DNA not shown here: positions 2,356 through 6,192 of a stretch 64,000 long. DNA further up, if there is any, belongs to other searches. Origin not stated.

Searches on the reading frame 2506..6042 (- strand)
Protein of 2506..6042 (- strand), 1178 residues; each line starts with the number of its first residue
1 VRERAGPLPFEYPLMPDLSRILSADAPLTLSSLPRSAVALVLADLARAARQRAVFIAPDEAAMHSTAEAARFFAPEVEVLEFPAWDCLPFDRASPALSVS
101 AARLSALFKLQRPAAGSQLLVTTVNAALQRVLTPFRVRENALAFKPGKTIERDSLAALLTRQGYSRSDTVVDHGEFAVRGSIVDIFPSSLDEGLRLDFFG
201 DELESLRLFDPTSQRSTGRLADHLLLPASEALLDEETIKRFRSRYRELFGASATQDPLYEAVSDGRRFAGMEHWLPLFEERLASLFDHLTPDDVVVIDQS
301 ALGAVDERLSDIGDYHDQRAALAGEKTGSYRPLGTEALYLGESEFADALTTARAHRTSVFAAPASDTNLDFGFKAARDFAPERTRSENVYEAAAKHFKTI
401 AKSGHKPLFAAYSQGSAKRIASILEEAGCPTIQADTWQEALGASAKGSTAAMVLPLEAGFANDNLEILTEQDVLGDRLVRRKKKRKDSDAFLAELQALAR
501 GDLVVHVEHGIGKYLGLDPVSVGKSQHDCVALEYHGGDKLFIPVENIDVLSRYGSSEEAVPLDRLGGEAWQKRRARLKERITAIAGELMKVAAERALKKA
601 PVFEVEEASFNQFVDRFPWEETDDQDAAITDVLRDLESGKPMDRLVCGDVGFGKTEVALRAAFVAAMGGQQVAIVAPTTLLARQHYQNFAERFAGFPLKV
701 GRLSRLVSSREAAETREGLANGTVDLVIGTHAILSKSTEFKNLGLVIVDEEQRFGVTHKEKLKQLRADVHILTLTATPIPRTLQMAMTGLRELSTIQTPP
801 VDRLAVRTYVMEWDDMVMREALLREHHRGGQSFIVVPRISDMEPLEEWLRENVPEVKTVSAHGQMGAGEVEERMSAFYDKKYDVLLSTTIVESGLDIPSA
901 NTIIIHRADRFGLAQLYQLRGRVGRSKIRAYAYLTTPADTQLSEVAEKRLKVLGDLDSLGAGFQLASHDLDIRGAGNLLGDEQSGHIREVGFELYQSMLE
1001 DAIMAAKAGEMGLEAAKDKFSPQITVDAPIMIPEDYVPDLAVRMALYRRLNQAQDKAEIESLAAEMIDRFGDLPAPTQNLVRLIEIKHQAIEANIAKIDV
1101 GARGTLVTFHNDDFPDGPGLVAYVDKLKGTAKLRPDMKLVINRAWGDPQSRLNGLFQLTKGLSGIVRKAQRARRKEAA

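Call 8: search_protein_families(library=ncbifam, proteins=[window:2506-6042:-])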
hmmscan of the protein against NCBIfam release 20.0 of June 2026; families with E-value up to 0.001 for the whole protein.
window:2506-6042:- (1178 aa): 25 families
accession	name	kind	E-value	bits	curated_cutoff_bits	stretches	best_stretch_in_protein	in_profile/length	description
TIGR00580.2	mfd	equivalog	1.1e-303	1010.2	800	1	159-1098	1-906/907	transcription-repair coupling factor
NF007966.0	PRK10689.1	equivalog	1.2e-278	927.4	1329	1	30-1158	19-1138/1148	transcription-repair coupling factor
NF008168.0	PRK10917.2-2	equivalog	2.3e-114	383.4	718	1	597-987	342-738/795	ATP-dependent DNA helicase RecG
TIGR00643.1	recG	equivalog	7.8e-114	381.6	659.4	1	586-994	201-612/629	ATP-dependent DNA helicase RecG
NF008165.0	PRK10917.1-3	equivalog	2.7e-112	376.5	711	1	590-987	234-635/692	ATP-dependent DNA helicase RecG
NF008170.0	PRK10917.2-4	equivalog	3.6e-97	326.2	975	1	588-986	368-770/826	ATP-dependent DNA helicase RecG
NF008163.0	PRK10917.1-1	equivalog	2.6e-91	306.9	796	1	579-988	227-644/692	ATP-dependent DNA helicase RecG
NF008164.0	PRK10917.1-2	equivalog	9.5e-86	288.6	785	1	610-987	266-646/704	ATP-dependent DNA helicase RecG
NF008166.0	PRK10917.1-4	equivalog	1.6e-84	284.3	864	1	584-1002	235-673/705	ATP-dependent DNA helicase RecG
NF008167.0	PRK10917.2-1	equivalog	6.4e-76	256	995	1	597-1010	261-707/744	ATP-dependent DNA helicase RecG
NF008169.0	PRK10917.2-3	equivalog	2.3e-62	211.4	555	1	605-987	214-583/610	ATP-dependent DNA helicase RecG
NF003673.1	PRK05298.1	equivalog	1.2e-24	86.7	743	1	119-240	134-255/653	excinuclease ABC subunit UvrB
TIGR00631.1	uvrb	equivalog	1.2e-22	79.9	750.1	1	102-240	119-255/658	excinuclease ABC subunit UvrB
TIGR00595.1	priA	equivalog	2.4e-15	56.1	230.35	1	645-780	1-131/509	replication restart helicase PriA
NF004070.0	PRK05580.2-2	equivalog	1.7e-13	49.6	921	1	615-753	191-324/729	primosomal protein N'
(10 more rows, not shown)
